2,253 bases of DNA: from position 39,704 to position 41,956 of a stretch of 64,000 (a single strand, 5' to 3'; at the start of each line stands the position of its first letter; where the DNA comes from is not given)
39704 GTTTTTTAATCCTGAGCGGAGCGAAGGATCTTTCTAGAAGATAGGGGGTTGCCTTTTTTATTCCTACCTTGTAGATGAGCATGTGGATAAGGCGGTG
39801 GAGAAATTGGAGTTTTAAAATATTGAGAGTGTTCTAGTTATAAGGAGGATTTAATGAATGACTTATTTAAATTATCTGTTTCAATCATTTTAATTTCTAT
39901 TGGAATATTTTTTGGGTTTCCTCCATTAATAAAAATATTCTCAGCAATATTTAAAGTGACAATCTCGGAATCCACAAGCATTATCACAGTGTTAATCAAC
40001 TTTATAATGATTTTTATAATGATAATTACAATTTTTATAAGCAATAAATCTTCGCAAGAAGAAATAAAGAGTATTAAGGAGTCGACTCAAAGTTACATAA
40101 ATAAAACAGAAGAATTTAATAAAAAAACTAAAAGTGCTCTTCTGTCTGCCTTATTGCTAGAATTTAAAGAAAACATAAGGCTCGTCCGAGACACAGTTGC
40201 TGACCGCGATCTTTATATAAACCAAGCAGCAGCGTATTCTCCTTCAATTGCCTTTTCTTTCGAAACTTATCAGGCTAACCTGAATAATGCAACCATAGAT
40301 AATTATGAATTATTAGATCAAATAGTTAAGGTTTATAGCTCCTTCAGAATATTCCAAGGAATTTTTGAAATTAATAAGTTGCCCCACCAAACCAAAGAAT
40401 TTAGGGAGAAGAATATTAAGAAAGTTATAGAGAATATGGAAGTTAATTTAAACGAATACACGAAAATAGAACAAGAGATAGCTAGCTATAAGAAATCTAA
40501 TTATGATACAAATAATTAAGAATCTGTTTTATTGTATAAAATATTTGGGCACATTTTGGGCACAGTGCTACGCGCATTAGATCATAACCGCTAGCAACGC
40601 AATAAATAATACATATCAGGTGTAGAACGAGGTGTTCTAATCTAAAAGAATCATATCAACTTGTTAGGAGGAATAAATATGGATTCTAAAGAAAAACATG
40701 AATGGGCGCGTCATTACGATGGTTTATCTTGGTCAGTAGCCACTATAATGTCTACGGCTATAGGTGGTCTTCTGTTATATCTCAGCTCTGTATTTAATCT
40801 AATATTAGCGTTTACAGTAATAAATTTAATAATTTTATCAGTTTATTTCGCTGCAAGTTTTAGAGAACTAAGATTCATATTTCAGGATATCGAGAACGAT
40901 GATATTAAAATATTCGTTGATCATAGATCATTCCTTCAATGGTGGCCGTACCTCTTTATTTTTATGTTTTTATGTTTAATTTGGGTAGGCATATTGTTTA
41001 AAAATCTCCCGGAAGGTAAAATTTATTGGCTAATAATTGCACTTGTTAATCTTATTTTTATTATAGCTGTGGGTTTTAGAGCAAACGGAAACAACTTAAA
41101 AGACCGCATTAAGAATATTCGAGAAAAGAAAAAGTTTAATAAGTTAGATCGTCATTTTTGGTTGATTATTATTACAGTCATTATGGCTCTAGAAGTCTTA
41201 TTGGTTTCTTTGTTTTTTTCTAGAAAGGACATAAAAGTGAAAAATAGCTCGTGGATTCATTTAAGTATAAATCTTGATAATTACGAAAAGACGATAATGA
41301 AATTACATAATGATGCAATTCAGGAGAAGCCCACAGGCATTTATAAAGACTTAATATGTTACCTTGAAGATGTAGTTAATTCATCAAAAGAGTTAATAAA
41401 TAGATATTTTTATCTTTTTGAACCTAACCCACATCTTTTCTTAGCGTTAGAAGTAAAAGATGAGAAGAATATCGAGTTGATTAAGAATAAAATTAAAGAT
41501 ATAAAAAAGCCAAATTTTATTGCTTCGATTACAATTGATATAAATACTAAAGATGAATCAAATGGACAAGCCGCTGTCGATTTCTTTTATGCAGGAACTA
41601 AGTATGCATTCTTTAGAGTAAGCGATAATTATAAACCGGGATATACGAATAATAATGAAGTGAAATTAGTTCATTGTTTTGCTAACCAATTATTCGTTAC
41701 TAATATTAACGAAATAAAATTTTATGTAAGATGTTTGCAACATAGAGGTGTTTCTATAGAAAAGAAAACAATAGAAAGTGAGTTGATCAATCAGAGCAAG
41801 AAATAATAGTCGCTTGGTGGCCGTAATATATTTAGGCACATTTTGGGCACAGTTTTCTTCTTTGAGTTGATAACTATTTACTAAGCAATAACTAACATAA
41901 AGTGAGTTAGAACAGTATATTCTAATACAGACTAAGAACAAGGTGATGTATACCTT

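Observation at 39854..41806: Two low-GC membrane proteins of unknown family lie immediately downstream of the R-M system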

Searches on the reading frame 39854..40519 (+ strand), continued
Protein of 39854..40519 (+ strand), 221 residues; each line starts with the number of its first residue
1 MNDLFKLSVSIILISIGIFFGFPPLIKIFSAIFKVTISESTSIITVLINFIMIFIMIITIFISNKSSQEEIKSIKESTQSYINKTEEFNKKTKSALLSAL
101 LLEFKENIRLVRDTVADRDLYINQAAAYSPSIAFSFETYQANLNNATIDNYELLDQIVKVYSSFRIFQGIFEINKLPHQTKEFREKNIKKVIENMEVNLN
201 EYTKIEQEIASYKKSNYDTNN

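Call 88: find_related_loci(query=A8, collection=metagenome_contigs, flank=7000)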
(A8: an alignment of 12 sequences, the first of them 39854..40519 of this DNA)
Query A8 (221 aa) in metagenome_contigs; peptide patterns used: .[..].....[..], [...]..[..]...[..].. (x = any residue, [..] = any of these).
152 stretches matched a pattern; 3 encode a relative of the query (tblastn E <= 1e-3); 3 distinct loci.
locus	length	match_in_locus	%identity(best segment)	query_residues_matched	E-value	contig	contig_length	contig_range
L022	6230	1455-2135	32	3-216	7e-39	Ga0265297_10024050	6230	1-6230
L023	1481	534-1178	35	12-219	3e-39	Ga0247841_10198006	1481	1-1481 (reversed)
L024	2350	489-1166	33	1-214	1e-38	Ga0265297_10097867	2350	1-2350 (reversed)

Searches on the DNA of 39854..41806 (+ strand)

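Call 81: search_dna_similar(query=window:39854-41806:+, collection=plasmids, mode=distant, max_rows=5)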
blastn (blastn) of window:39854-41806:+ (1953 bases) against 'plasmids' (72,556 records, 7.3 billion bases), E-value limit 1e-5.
No match.

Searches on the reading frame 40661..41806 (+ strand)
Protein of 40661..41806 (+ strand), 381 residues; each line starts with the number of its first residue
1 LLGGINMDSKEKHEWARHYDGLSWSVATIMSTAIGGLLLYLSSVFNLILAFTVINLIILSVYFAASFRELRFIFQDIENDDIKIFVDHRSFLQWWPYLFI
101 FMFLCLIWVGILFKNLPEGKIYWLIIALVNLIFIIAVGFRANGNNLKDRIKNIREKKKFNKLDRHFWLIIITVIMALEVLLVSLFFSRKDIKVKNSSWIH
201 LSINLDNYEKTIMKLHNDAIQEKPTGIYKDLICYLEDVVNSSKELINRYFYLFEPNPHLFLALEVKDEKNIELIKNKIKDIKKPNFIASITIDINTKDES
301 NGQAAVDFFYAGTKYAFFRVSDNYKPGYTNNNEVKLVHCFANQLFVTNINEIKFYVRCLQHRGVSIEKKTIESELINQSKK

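Call 3: search_protein_families(library=pfam, proteins=[window:40661-41806:+], max_evalue=1)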
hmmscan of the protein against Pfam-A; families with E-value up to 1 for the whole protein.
window:40661-41806:+ (381 aa): 1 family
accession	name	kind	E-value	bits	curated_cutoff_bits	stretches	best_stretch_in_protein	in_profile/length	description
PF17259.7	DUF5325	-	0.11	12.7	25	1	100-140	13-50/61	Family of unknown function (DUF5325)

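Call 4: search_protein_families(library=padloc, proteins=[window:40661-41806:+], max_evalue=1)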
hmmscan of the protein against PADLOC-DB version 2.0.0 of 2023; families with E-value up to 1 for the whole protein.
window:40661-41806:+ (381 aa): 0 families

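Call 7: search_protein_families(library=ncbifam, proteins=[window:40661-41806:+], max_evalue=1)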
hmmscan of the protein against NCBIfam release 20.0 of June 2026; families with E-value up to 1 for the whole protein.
window:40661-41806:+ (381 aa): 4 families
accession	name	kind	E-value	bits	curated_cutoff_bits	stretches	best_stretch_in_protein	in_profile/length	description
NF038216.1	ABZJ_00895_fam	subfamily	0.011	15.6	33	1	123-186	71-124/134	ABZJ_00895 family protein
TIGR02866.1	CoxB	equivalog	0.4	10.2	147.7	0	46-97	55-105/202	cytochrome c oxidase subunit II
TIGR03943.1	TIGR03943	equivalog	0.54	9.6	88.8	1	121-178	14-71/221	TIGR03943 family putative permease subunit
NF037951.1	spanin2_2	subfamily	0.63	10.2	100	1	266-294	68-96/107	bacteriophage spanin2 family protein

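Call 8: search_protein_families(library=phrogs, proteins=[window:40661-41806:+], max_evalue=1)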
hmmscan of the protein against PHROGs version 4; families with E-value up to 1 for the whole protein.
window:40661-41806:+ (381 aa): 0 families

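Call 9: find_homologous_proteins(query=window:40679-41806:+, max_evalue=0.01)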
Query window:40679-41806:+ (375 aa): 10 proteins with E <= 0.01 among 4126 candidates.
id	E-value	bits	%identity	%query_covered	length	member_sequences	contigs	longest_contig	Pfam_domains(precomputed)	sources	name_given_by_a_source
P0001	6.6e-246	833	100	100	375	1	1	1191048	-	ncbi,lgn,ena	-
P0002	3.0e-62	229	64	44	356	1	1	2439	-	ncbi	-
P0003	5.9e-59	218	57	50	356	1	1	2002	-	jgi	jgi:hypothetical protein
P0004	1.6e-54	204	56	48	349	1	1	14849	-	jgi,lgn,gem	-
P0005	6.8e-52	195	56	47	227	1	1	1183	-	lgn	-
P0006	8.2e-52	195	52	47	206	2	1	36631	-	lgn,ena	-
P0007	1.3e-50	191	48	48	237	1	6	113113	-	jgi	jgi:hypothetical protein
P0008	4.6e-47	179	51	45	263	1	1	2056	-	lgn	-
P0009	2.5e-45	173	50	45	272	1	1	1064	-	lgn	-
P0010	3.3e-19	87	36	42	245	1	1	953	-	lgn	-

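Call 14: find_encoding_contigs(protein=P0001, flank=10000, max_places=3)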
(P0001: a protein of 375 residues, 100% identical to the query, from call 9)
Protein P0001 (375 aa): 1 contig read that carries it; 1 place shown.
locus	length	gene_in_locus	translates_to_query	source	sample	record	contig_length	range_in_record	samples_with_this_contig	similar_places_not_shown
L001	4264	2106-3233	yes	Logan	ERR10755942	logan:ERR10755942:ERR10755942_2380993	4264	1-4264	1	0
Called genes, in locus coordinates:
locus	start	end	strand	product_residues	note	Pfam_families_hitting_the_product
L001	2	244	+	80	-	?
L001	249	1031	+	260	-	PF15515:MvaI_BcnI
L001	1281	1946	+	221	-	-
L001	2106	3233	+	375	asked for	-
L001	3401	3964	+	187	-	PF01613:Flavin_Reduct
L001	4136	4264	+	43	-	?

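Call 17: find_encoding_contigs(protein=P0006, flank=10000, max_places=3)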
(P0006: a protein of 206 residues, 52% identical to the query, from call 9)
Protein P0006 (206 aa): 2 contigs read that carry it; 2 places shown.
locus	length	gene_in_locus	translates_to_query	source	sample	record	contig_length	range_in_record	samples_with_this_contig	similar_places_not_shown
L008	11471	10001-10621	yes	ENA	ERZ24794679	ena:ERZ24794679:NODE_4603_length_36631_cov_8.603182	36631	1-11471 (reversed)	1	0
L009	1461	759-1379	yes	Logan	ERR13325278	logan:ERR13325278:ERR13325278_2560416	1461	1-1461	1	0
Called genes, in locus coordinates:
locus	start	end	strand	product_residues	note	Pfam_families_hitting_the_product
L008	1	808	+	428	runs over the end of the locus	PF08245:Mur_ligase_M, PF27239:FOL3_C (weak), PF02875:Mur_ligase_C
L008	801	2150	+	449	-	PF10396:TrmE_N, PF12631:MnmE_helical, PF00025:Arf (weak), PF00009:GTP_EFTU (faint), PF00350:Dynamin_N (faint), PF01926:MMR_HSR1, PF02421:FeoB_N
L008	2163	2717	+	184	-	PF01227:GTP_cyclohydroI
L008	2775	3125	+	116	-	-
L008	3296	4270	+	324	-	PF02274:ADI (faint)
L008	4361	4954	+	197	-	PF19502:DUF6036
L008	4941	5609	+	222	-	-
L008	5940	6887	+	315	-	PF00344:SecY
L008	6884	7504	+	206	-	PF00344:SecY (weak)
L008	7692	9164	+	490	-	PF02310:B12-binding, PF04055:Radical_SAM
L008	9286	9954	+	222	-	-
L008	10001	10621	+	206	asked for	-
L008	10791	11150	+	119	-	-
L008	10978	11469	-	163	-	?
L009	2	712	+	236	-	?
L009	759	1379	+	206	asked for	-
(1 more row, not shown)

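Call 18: find_encoding_contigs(protein=P0007, flank=10000, max_places=3)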
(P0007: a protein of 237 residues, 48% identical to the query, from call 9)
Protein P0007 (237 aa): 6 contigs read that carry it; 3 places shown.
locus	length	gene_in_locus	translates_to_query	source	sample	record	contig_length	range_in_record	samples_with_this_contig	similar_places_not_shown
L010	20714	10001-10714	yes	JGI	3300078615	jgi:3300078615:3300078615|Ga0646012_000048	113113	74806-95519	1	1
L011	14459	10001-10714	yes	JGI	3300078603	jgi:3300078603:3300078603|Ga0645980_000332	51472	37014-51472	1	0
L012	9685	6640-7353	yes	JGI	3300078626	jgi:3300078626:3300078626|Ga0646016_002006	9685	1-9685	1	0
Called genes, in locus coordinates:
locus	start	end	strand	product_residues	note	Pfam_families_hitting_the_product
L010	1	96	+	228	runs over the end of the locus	PF01168:Ala_racemase_N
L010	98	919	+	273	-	PF02558:ApbA (weak), PF03446:NAD_binding_2, PF03807:F420_oxidored, PF14748:P5CR_dimer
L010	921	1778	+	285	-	PF01048:PNP_UDP_1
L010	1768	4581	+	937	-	PF00133:tRNA-synt_1, PF09334:tRNA-synt_1g, PF01406:tRNA-synt_1e (weak), PF01921:tRNA-synt_1f (weak), PF08264:Anticodon_1, PF06827:zf-FPG_IleRS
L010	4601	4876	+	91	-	-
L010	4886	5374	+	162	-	PF00694:Aconitase_C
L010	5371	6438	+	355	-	PF00180:Iso_dh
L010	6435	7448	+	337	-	PF01118:Semialdhyde_dh, PF02774:Semialdhyde_dhC, PF02800:Gp_dh_C (faint), PF22698:Semialdhyde_dhC_1 (faint)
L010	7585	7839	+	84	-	-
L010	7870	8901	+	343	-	PF07854:DUF1646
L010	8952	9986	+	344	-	PF01758:SBF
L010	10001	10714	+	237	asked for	-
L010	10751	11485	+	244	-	PF01416:PseudoU_synth_1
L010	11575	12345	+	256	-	-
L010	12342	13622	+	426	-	PF00275:EPSP_synthase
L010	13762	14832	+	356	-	PF06723:MreB_Mbl, PF00022:Actin (weak), PF11104:PilM_2 (faint), PF00012:HSP70, PF14450:FtsA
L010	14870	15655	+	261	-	PF04085:MreC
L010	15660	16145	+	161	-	PF04093:MreD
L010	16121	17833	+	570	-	PF03717:PBP_dimer, PF00905:Transpeptidase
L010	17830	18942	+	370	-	PF01098:FTSW_RODA_SPOVE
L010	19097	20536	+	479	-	PF00672:HAMP, PF01590:GAF, PF13185:GAF_2, PF13492:GAF_3, PF00990:GGDEF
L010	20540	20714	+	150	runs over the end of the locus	PF05157:MshEN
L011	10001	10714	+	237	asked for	-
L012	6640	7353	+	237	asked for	-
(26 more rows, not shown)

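Call 19: find_encoding_contigs(protein=P0004, flank=10000, max_places=3)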
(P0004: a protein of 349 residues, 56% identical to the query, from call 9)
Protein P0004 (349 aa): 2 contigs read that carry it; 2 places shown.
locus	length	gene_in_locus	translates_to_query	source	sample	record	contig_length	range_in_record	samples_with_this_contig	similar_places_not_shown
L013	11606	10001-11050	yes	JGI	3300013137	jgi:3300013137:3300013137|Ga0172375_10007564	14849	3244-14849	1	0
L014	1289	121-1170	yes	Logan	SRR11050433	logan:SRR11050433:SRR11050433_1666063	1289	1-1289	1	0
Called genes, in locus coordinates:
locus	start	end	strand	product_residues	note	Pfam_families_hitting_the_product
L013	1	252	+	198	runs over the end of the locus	-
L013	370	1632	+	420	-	PF00109:ketoacyl-synt, PF02801:Ketoacyl-synt_C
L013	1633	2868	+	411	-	PF00109:ketoacyl-synt, PF02801:Ketoacyl-synt_C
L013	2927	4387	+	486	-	PF02310:B12-binding, PF04055:Radical_SAM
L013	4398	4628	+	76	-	PF00550:PP-binding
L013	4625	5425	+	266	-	PF04199:Cyclase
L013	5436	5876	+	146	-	PF03364:Polyketide_cyc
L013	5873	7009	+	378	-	PF07690:MFS_1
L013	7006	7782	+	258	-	PF00106:adh_short, PF08659:KR, PF23441:SDR (weak), PF13561:adh_short_C2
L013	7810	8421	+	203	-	PF03425:CBM_11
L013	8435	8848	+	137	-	-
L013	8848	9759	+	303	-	PF04909:Amidohydro_2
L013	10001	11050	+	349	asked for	-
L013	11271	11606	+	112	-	?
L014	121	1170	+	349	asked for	-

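Call 102: list_cluster_members(proteins=[P0001, P0011, P0002, P0013, P0010, P0005])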
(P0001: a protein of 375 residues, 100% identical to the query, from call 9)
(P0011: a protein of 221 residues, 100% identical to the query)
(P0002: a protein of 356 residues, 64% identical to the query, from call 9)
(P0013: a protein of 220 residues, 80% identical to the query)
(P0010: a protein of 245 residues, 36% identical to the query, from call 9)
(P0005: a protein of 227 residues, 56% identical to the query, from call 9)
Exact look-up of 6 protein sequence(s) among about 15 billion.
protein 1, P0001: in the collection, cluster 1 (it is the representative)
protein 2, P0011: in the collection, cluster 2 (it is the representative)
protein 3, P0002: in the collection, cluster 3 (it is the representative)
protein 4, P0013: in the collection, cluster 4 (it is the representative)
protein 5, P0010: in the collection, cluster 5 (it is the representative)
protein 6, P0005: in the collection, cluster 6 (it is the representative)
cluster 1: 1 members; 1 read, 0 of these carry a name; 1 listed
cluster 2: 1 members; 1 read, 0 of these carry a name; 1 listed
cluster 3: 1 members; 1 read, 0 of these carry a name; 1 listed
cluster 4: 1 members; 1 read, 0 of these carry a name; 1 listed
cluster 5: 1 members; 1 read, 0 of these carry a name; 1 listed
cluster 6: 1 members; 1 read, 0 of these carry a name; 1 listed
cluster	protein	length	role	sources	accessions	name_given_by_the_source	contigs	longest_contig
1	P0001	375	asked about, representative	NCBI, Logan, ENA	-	-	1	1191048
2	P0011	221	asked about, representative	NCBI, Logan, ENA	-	-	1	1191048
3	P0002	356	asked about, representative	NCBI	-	-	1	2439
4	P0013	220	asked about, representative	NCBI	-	-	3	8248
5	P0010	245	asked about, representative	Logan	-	-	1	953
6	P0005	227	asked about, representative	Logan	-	-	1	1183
